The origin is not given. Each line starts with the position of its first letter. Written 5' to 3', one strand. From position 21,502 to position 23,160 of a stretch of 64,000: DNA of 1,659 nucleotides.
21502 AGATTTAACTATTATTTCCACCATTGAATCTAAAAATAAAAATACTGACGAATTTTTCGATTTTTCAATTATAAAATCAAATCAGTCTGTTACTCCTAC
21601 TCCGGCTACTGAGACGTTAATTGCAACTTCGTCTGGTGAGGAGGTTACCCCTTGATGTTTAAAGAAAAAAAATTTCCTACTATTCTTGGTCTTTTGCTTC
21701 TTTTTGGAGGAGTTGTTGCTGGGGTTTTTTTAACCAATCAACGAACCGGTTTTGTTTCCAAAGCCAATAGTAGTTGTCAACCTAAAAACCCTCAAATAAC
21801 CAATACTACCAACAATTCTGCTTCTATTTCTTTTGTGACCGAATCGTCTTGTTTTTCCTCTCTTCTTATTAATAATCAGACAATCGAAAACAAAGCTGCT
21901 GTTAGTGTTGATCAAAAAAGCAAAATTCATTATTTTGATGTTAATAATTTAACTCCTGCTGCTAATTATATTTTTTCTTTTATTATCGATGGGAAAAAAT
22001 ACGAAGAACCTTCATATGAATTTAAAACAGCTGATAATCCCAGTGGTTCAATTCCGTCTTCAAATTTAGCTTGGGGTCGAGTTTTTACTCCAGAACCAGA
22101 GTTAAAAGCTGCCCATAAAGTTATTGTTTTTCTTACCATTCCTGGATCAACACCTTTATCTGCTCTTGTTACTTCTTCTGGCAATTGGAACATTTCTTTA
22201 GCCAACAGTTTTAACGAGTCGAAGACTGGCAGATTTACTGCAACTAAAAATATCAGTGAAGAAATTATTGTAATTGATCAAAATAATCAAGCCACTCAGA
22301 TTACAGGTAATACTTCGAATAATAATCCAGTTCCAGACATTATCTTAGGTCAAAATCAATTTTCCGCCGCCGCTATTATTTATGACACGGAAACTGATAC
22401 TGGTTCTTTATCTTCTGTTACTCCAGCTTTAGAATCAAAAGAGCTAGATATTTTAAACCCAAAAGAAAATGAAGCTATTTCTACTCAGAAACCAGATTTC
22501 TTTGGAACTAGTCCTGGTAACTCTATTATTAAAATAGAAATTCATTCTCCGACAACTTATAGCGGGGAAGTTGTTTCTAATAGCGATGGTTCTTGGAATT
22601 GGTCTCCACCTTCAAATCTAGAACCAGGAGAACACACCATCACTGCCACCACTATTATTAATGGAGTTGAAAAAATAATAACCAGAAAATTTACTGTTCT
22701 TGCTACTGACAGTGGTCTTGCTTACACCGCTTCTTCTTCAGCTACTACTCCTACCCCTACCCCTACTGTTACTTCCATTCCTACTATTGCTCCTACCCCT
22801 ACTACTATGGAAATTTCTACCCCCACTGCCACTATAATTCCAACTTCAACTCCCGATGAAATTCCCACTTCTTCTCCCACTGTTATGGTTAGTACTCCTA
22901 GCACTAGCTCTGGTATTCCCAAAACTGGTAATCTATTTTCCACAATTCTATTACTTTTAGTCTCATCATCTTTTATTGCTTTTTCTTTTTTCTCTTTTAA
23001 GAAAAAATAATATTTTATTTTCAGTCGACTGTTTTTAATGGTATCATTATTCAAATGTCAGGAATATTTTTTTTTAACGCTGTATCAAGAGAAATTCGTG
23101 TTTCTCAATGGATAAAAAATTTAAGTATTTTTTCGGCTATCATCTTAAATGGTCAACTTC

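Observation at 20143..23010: MurJ-adjacent trio of single-TM proteins plus an IPKTG sortase substrate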

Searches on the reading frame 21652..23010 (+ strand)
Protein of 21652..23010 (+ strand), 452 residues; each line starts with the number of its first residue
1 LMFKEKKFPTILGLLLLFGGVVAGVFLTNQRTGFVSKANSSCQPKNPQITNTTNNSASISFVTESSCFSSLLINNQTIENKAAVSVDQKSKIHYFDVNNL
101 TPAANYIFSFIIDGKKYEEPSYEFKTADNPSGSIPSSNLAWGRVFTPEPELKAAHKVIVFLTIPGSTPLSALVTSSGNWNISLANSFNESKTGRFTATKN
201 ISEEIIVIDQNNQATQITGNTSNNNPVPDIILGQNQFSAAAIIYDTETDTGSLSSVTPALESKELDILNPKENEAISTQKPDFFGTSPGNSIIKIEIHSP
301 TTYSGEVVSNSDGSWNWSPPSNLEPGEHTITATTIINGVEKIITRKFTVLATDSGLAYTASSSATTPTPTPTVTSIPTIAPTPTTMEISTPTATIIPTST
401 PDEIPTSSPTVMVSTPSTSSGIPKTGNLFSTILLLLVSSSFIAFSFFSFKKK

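Call 3: search_protein_families(library=pfam, proteins=[window:21652-23010:+], max_evalue=1)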
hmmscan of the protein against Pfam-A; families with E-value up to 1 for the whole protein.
window:21652-23010:+ (452 aa): 2 families
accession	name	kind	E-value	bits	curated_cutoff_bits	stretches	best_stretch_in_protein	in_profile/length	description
PF19077.6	Big_13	-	4.3e-07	30.8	27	1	272-333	20-82/102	Bacterial Ig-like domain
PF19703.4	DUF6201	-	0.18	12.2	27.4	0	67-108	18-59/125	Family of unknown function (DUF6201)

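Call 16: find_homologous_proteins(query=window:21655-23007:+, max_evalue=0.001)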
Query window:21655-23007:+ (451 aa): 446 proteins with E <= 0.001 among 8000 candidates; the best 120 are listed.
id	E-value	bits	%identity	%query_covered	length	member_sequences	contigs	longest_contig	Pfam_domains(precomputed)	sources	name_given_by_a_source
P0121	7.6e-285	962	100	100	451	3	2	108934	PF19077.7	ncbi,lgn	-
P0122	1.9e-225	767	82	100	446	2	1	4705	PF19077.7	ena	-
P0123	2.6e-222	756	79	100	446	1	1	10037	PF19077.7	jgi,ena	-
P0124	1.9e-219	747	79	100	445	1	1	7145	PF19077.7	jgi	-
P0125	5.2e-217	739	78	97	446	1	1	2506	PF19077.7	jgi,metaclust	metaclust:\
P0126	3.5e-214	730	76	100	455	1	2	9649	PF19077.7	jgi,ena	-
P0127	4.1e-198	677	72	100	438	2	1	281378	PF19077.7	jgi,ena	-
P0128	8.6e-195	666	72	95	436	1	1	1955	PF19077.7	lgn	-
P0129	1.1e-190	652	71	100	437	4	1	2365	PF19077.7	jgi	-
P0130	6.4e-189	646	70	100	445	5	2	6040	PF19077.7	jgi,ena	-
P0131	1.7e-188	645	70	100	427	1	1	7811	PF19077.7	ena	-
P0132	2.5e-188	644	68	99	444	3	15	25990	PF19077.7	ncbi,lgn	-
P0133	2.7e-188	644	71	99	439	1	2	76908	PF19077.7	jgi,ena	-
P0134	3.8e-188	644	71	96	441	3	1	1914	PF19077.7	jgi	-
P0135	9.1e-188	643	70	97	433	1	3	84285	PF19077.7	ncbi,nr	ncbi:MAG: Ig-like domain-containing protein [Candidatus Shapirobacteria bacterium]|nr:Ig-like domain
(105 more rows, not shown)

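Call 18: search_protein_families(library=ncbifam, proteins=[window:21655-23007:+], max_evalue=0.1)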
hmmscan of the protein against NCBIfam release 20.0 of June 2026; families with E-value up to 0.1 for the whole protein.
window:21655-23007:+ (451 aa): 0 families

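Call 21: find_encoding_contigs(protein=P0121, flank=10000, max_places=3)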
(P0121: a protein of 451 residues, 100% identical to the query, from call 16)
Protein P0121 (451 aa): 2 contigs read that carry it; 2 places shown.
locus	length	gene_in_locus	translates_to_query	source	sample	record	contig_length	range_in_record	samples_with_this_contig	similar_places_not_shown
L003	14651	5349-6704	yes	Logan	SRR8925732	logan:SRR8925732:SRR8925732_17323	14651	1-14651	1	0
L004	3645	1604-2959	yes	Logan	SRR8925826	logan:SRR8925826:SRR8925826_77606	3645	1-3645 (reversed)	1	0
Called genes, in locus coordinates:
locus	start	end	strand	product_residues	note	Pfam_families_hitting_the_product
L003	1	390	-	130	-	?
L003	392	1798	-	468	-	PF00133:tRNA-synt_1, PF01406:tRNA-synt_1e (weak), PF01921:tRNA-synt_1f (faint), PF09334:tRNA-synt_1g, PF00133:tRNA-synt_1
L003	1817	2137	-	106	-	PF01649:Ribosomal_S20p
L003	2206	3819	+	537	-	PF03023:MurJ, PF13440:Polysacc_synt_3, PF01554:MatE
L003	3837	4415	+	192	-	-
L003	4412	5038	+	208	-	-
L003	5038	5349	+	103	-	-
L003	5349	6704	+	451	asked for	PF19077:Big_13 (weak)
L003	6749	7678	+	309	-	PF01040:UbiA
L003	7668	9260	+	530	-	PF02366:PMT (weak), PF13231:PMT_2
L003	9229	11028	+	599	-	PF02366:PMT (weak), PF13231:PMT_2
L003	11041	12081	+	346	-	PF01073:3Beta_HSD, PF01370:Epimerase, PF02719:Polysacc_synt_2, PF04321:RmlD_sub_bind, PF05368:NmrA (faint), PF13460:NAD_binding_10, PF16363:GDP_Man_Dehyd, PF07993:NAD_binding_4 (weak)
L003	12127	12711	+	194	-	PF14378:PAP2_3 (weak), PF01569:PAP2, PF14360:PAP2_C (weak)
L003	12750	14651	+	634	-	?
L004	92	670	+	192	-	-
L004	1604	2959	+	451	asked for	PF19077:Big_13 (weak)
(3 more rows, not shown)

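Call 65: predict_structure(alignment_id=A5)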
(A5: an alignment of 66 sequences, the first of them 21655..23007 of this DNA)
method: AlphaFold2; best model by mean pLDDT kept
length: 451 residues; sequences in the alignment: 66
mean_pLDDT: 80.2   pTM: 0.53
mean pLDDT of the five models: 80.2, 79.7, 78.7, 77.7, 76.7
residues with pLDDT >= 90: 253; 70-90: 90; 50-70: 21; < 50: 87
segments of 3 or more residues with pLDDT < 50: 1-3, 30-36, 255-259, 353-422
pLDDT, mean of each block of 10 residues (from residue 1): 54 87 70 54 96 96 96 97 90 98 98 96 95 81 91 96 96 95 93 90 96 94 90 88 85 53 90 92 94 95 95 94 96 91 94 46 38 33 34 36 37 40 67 90 80 45
secondary structure, 60 per line:
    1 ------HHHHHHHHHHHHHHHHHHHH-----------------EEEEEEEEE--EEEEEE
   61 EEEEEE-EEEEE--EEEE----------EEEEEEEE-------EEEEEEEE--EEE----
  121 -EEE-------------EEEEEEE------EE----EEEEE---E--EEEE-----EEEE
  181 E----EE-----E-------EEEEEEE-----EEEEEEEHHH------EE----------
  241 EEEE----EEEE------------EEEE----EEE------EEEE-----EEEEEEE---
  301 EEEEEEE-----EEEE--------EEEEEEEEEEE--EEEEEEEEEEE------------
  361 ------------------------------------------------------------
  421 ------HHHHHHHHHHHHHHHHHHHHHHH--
elements in order: H7-26 E44-52 E55-66 E68-72 E75-78 E89-96 E104-111 E114-116 E122-124 E138-144 E157-161 E168-171 E177-181 E201-207 E213-219 E241-244 E249-252 E265-268 E273-275 E282-285 E291-297 E301-307 E313-316 E325-335 E338-348 H427-449

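Call 68: fold_search(model_id=the predicted structure, library=pdb)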
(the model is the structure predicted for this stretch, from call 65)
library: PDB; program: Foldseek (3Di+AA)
matches with E <= 10: 1726; with E <= 0.001: 244
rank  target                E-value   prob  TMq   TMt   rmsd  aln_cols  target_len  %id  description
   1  5e53_B                6.5e-09  1.00  0.16  0.23  20.6       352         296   11  Crystal structure of chicken CNTN1 FN1-FN3 domains (released 2016-08-31)
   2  5e53_C                2.5e-08  1.00  0.16  0.23  20.6       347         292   12  Crystal structure of chicken CNTN1 FN1-FN3 domains (released 2016-08-31)
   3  5e4s                  2.8e-08  1.00  0.15  0.22  20.2       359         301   12  Crystal structure of mouse CNTN4 FN1-FN3 domains (released 2016-08-31)
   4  5e55_A                5.3e-08  1.00  0.14  0.19  21.7       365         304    9  Crystal structure of mouse CNTN6 FN1-FN3 domains (released 2016-08-31)
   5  2yn5_A                6.1e-08  1.00  0.15  0.23  21.4       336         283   12  Structural insight into the giant calcium-binding adhesin SiiE: implications for the adhesion of Salmonella enterica t (released 2013-04-03)
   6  5e4q                  6.1e-08  1.00  0.15  0.23  19.4       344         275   11  Crystal structure of mouse CNTN3 FN1-FN3 domains (released 2016-08-31)
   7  7mrq                  7.6e-08  1.00  0.13  0.20  19.7       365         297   11  Chicken CNTN4 FN1-FN3 domains with T751A, V752A, Y781A, E786A mutations (released 2022-01-05)
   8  2yn5_B                1.1e-07  1.00  0.16  0.24  21.4       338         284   12  Structural insight into the giant calcium-binding adhesin SiiE: implications for the adhesion of Salmonella enterica t (released 2013-04-03)
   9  7mrn_A                1.2e-07  1.00  0.13  0.20  19.6       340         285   11  Mouse CNTN5 APP complex (released 2022-01-05)
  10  2yn3_C                1.2e-07  1.00  0.17  0.26  18.4       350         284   10  Structural insight into the giant calcium-binding adhesin SiiE: implications for the adhesion of Salmonella enterica t (released 2013-04-03)
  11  2yn3_A                1.4e-07  1.00  0.16  0.25  17.6       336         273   11  Structural insight into the giant calcium-binding adhesin SiiE: implications for the adhesion of Salmonella enterica t (released 2013-04-03)
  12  7mrk_D                2.5e-07  1.00  0.15  0.22  19.7       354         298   11  Chicken CNTN4 APP complex (released 2022-01-05)
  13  5lfr_A                2.7e-07  1.00  0.14  0.19  16.4       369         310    9  Crystal structure of glycosylated Myelin-associated glycoprotein (MAG) Ig1-3 (released 2016-12-14)
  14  7dm0_A                3.8e-07  1.00  0.14  0.35  15.1       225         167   13  Biofilm associated protein - C region (released 2021-12-15)
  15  5n47_D                4.3e-07  1.00  0.14  0.22  18.1       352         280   13  Structure of Anticalin N7E in complex with the three-domain fragment Fn7B8 of human oncofetal fibronectin (released 2018-02-14)
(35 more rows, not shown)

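Call 71: search_protein_families(library=ncbifam, proteins=[window:21655-23007:+], max_evalue=10)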
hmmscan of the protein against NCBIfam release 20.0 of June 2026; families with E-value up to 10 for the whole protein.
window:21655-23007:+ (451 aa): 3 families
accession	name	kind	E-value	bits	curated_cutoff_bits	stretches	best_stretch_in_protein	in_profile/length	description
TIGR01167.1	LPXTG_anchor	domain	0.52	11.1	15.9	1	422-451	3-32/34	LPXTG cell wall anchor domain-containing protein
NF003400.0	PRK04654.1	equivalog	0.77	9.6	211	1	358-415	133-192/214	sec-independent translocase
NF041057.1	Rcas_1661_fam_Se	equivalog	1.9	8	190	1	362-423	14-83/247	Rcas_1661 family thioredoxin-like (seleno)lipoprotein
